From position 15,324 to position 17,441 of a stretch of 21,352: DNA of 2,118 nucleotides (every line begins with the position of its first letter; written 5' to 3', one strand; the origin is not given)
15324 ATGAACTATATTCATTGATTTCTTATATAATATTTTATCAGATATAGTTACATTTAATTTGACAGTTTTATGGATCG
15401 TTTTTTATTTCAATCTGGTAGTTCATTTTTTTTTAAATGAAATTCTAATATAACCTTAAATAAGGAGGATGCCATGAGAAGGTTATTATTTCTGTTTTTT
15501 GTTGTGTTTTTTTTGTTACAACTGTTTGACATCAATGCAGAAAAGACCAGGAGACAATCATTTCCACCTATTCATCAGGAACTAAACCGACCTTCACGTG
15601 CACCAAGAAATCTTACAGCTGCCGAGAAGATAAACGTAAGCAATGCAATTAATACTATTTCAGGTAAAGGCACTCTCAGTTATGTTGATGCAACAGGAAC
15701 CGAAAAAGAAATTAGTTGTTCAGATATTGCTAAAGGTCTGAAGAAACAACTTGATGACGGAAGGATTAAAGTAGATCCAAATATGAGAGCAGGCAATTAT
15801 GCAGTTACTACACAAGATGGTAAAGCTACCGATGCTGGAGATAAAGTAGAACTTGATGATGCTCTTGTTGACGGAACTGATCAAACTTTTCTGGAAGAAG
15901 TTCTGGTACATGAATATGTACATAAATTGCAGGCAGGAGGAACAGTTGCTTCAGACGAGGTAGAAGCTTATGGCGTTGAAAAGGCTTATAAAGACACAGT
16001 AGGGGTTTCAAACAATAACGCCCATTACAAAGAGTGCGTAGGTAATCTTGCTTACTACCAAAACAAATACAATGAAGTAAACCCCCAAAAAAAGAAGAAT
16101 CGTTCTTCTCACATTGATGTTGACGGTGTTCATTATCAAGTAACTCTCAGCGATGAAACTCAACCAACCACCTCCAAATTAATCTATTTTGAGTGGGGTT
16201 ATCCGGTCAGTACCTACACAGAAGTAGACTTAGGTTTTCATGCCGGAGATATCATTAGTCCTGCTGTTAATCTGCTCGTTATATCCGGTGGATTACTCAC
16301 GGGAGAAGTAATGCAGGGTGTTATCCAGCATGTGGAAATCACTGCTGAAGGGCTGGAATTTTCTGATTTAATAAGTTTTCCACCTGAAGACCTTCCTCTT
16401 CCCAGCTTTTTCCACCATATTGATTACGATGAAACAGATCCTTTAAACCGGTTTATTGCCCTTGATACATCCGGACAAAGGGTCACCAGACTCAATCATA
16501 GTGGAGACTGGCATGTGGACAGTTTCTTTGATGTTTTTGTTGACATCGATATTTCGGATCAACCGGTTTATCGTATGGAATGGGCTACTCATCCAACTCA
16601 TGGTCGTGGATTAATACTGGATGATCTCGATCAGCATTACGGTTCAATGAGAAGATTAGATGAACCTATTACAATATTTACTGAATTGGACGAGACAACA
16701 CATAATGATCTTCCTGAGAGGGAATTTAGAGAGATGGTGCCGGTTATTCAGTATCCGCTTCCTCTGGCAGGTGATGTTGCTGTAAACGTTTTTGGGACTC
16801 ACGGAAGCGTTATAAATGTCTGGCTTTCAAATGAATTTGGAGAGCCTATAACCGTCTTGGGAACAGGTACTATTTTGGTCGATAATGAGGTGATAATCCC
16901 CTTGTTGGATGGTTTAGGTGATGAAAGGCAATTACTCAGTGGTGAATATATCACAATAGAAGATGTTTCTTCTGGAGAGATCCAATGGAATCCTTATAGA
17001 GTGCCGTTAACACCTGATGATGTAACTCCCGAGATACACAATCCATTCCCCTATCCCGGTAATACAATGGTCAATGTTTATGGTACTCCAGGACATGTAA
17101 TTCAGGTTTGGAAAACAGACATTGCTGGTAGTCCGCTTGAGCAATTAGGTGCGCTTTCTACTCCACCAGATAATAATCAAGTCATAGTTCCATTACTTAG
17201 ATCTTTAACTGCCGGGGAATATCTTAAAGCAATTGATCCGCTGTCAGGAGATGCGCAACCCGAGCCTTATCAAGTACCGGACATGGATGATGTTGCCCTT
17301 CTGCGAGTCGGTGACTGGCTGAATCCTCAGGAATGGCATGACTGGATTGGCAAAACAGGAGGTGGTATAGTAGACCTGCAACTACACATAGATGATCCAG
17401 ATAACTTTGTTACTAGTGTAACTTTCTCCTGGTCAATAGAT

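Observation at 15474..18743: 1089-aa secreted protein carrying two candidate peptidase-like modules (N-terminal HExxH, C-terminal Cys...His) around internally duplicated beta-rich repeats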

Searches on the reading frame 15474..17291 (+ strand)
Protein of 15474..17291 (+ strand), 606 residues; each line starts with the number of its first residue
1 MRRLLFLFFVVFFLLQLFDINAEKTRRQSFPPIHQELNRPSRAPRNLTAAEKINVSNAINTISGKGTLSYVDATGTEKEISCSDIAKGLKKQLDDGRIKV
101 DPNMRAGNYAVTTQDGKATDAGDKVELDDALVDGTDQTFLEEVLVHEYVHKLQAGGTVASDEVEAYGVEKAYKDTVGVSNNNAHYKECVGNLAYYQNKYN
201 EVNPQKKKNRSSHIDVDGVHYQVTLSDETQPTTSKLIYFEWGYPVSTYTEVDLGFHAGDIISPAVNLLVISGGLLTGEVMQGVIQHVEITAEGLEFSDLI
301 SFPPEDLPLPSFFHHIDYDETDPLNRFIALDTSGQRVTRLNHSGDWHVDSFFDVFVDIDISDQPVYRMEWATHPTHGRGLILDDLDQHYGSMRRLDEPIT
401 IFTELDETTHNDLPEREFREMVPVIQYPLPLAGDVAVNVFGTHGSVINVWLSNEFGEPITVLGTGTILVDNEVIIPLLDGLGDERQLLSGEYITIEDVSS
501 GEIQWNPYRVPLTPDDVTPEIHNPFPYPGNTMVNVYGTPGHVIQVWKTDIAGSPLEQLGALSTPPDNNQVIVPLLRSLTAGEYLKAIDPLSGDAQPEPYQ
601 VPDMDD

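Call 41: find_homologous_proteins(query=A3, max_evalue=0.00001)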
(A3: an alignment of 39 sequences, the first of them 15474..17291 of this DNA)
Query A3 (39 sequences) (606 aa, profile of the alignment): 4 proteins with E <= 0.00001 among 8000 candidates.
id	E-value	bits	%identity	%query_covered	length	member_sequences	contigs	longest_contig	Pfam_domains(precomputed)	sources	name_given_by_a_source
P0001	7.4e-166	571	100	100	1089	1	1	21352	-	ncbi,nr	ncbi:MAG: hypothetical protein PHR06_03330 [Candidatus Cloacimonetes bacterium]|nr:hypothetical prot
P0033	2.4e-147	510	36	72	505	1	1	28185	-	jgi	jgi:hypothetical protein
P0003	1.4e-142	494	54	84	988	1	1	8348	-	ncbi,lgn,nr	ncbi:MAG: hypothetical protein K9G38_05225 [Bacteroidales bacterium]|nr:hypothetical protein [Bacter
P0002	1.4e-140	488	54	82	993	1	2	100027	-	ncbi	-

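Call 51: predict_structure(alignment_id=A3)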
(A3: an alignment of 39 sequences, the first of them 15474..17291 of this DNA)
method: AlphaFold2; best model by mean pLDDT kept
length: 606 residues; sequences in the alignment: 39
mean_pLDDT: 77.8   pTM: 0.67
mean pLDDT of the five models: 77.8, 77.2, 76.5, 76.3, 75.2
residues with pLDDT >= 90: 260; 70-90: 185; 50-70: 44; < 50: 117
segments of 3 or more residues with pLDDT < 50: 23-41, 203-209, 388-391, 520-606
pLDDT, mean of each block of 10 residues (from residue 1): 87 82 41 33 77 96 97 95 96 93 78 87 90 90 96 87 96 96 86 85 48 79 73 87 70 92 92 89 95 95 72 86 80 89 90 87 80 81 64 72 68 83 93 97 95 92 94 95 95 94 91 75 36 43 44 41 41 34 38 39 30
secondary structure, 60 per line:
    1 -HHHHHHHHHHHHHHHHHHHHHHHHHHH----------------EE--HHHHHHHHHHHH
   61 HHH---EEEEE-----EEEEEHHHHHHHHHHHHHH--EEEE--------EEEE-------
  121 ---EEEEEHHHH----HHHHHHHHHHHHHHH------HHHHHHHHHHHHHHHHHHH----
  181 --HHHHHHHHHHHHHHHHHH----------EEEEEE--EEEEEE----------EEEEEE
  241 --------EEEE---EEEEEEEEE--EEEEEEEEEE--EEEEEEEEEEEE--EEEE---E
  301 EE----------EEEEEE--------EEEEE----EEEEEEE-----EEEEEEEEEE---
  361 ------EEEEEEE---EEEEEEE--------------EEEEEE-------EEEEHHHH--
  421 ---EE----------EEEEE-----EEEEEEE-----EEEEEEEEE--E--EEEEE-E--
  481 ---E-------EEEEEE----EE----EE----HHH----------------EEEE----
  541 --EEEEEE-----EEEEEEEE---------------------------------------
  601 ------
elements in order: H2-28 H49-63 E67-71 E77-81 H82-95 E98-101 E110-113 E124-128 H129-132 H137-151 H158-176 H183-200 E211-216 E219-224 E235-240 E249-252 E256-264 E267-276 E279-290 E293-296 E300-302 E313-318 E327-331 E336-342 E348-357 E367-373 E377-383 E398-403 E411-414 H415-418 E436-440 E446-452 E458-466 E472-476 E492-497 E533-536 E543-548 E554-561

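Call 54: fold_search(model_id=the predicted structure, library=pdb)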
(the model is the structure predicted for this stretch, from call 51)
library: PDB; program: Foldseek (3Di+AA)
matches with E <= 10: 797; with E <= 0.001: 38
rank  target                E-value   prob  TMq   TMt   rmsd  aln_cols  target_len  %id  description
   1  4qrj_A                3.0e-05  1.00  0.22  0.35  17.1       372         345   12  Crystal structure of a putative 6-phosphogluconolactonase (BACUNI_04672) from Bacteroides uniformis ATCC 8492 at 2.20  (released 2014-07-23)
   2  4qrj_B                4.1e-05  1.00  0.21  0.34  17.3       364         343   12  Crystal structure of a putative 6-phosphogluconolactonase (BACUNI_04672) from Bacteroides uniformis ATCC 8492 at 2.20  (released 2014-07-23)
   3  5y2z_H                6.0e-05  1.00  0.22  0.37  18.9       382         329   12  Crystal structure of human LGI1 EPTP-ADAM22 complex (released 2018-05-02)
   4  8xfb_B                1.3e-04  1.00  0.20  0.12  18.0       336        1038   10  Cryo-EM structure of partial dimeric WDR11-FAM91A1 complex (released 2024-08-14)
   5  8y6b_D                1.6e-04  0.99  0.19  0.21  18.8       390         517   10  Structure of human LGI1-ADAM22 complex in space group P212121 (released 2024-02-14)
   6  5d9d                  1.7e-04  1.00  0.22  0.40   9.6       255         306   10  Luciferin-regenerating enzyme solved by SAD using synchrotron radiation at room temperature (released 2015-09-23)
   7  5y31_B                1.9e-04  1.00  0.23  0.27  18.6       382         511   11  Crystal structure of human LGI1-ADAM22 complex (released 2018-05-02)
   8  5y2z_B                2.1e-04  1.00  0.22  0.38  18.5       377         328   11  Crystal structure of human LGI1 EPTP-ADAM22 complex (released 2018-05-02)
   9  4g56_B                2.1e-04  1.00  0.19  0.35  16.5       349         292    8  Crystal Structure of full length PRMT5/MEP50 complexes from Xenopus laevis (released 2012-10-03)
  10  3fgb_A                2.3e-04  1.00  0.21  0.34  15.4       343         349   13  Crystal structure of the Q89ZH8_BACTN protein from Bacteroides thetaiotaomicron. Northeast Structural Genomics Consort (released 2008-12-23)
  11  6qp7_A                3.0e-04  0.99  0.18  0.18  20.7       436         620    8  Drosophila Semaphorin 2a (released 2019-08-21)
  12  9bc9_B                3.5e-04  0.93  0.17  0.27  21.4       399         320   11  Structure of KLHDC2 bound to SJ10278 (released 2024-11-06)
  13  8jxd_A                3.7e-04  1.00  0.17  0.20  11.6       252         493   10  Cryo-EM structure of rat megalin leg (released 2024-06-19)
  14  8ebm_B                3.7e-04  0.95  0.17  0.27  21.3       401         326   10  Structure of KLHDC2 substrate binding domain bound to KLHDC2's C-degron mimic (released 2023-02-22)
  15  6do5_B                3.9e-04  0.93  0.16  0.27  21.2       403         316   11  KLHDC2 ubiquitin ligase in complex with USP1 C-end degron (released 2018-12-19)
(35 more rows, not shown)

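Call 68: fold_search(model_id=the predicted structure, library=viral)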
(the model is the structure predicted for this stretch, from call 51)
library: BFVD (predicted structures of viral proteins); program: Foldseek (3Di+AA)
matches with E <= 10: 739; with E <= 0.001: 12
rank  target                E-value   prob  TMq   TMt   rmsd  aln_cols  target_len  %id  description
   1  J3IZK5                2.1e-05  0.98  0.18  0.22  24.7       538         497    8  (no name in the UniProt tables at hand)
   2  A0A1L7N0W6            2.3e-05  1.00  0.20  0.21  11.8       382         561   11  Uncharacterized protein [Ralstonia phage RP12]
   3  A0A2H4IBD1            1.7e-04  0.89  0.12  0.13  36.3       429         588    9  Inverse autotransporter beta-barrel domain-containing protein [Erwinia phage vB_EamM_Y3]
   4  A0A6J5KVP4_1          2.5e-04  0.93  0.16  0.13  18.4       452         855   11  Regulator of chromosome condensation, RCC1 [uncultured Caudovirales phage]
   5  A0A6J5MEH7            4.2e-04  0.84  0.15  0.08  18.6       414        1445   11  Uncharacterized protein [uncultured Caudovirales phage]
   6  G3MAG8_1              5.5e-04  1.00  0.25  0.18  18.8       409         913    7  Gp427 [Bacillus phage G]
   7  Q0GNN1                5.8e-04  0.99  0.21  0.23  18.6       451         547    7  Kelch repeat and BTB domain-containing protein 2 [Horsepox virus]
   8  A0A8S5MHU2            6.1e-04  1.00  0.21  0.28  10.8       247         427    8  Kelch-like protein 3, Serine/threonine-protein kinase domain, transferase [Siphoviridae sp. ctHxr66]
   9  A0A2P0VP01            6.1e-04  0.35  0.12  0.10  26.3       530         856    9  WD40 repeat-containing protein [Tetraselmis virus 1]
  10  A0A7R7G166            7.1e-04  0.99  0.12  0.26  28.2       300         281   11  (no name in the UniProt tables at hand)
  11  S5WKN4                9.2e-04  0.63  0.19  0.13  27.5       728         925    9  Uncharacterized protein [Pseudomonas phage PaBG]
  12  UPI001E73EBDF         9.7e-04  1.00  0.23  0.22   6.5       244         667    9  (no name look-up for this kind of identifier)
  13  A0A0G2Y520            1.0e-03  0.54  0.15  0.18  24.9       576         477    8  PutativeBTB/POZ domain-containing protein [Acanthamoeba polyphaga mimivirus]
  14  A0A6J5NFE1            1.3e-03  0.89  0.17  0.12  23.0       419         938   11  GLEYA adhesin domain containing protein [uncultured Caudovirales phage]
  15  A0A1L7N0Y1            1.7e-03  0.99  0.24  0.25  10.7       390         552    7  Uncharacterized protein [Ralstonia phage RP12]
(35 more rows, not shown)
